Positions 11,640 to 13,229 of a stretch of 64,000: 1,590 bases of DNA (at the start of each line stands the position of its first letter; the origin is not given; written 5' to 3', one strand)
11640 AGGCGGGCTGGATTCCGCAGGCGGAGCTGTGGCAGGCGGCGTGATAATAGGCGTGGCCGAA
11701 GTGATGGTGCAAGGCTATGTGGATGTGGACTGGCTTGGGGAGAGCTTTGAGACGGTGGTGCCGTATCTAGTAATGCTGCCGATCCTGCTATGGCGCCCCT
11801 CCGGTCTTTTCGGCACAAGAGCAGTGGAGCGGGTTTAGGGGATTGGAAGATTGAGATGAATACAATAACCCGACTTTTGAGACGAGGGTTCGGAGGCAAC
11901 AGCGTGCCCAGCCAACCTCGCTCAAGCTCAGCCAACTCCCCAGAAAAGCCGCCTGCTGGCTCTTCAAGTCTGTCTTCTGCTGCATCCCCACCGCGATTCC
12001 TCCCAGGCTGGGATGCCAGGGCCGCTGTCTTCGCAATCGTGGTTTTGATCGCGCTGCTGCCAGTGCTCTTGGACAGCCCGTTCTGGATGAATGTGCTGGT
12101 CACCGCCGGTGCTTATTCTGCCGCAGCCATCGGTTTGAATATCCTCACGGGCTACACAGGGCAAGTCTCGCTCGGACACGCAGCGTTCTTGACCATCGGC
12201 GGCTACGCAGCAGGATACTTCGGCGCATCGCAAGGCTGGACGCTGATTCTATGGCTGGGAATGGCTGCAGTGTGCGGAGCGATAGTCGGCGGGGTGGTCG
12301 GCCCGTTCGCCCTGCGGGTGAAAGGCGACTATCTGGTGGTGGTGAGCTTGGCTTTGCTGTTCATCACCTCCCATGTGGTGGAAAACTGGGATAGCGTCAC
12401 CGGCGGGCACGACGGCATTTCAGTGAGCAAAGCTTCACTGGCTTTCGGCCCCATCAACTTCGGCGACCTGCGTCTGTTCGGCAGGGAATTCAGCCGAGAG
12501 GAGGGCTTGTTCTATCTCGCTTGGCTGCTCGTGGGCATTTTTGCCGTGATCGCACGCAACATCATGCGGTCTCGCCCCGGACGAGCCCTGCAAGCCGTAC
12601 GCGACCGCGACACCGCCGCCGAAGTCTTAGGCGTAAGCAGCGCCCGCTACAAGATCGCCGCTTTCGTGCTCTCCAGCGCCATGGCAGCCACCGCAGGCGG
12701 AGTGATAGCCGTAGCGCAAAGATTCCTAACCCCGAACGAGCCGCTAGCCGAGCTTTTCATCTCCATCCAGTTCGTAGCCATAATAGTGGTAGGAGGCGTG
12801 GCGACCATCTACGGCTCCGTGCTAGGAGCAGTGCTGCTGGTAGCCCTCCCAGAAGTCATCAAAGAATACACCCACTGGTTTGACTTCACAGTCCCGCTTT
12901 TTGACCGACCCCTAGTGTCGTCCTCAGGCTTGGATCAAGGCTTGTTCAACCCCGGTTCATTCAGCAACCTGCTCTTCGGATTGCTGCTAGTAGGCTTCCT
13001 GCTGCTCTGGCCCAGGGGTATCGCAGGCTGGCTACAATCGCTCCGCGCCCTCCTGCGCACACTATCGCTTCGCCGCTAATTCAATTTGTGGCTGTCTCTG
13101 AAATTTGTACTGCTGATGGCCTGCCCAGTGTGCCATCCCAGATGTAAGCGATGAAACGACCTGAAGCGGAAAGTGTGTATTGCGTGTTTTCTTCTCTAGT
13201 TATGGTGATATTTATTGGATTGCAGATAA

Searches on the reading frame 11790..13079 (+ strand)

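Call 12: search_protein_families(library=pfam, proteins=[window:11790-13079:+], max_evalue=0.01)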
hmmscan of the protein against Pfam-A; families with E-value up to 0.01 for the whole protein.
window:11790-13079:+ (429 aa): 1 family
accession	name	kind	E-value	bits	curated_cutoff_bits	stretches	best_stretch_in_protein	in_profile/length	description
PF02653.21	BPD_transp_2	-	6.6e-40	137.4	26.8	1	100-403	3-268/269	Branched-chain amino acid transport system / permease component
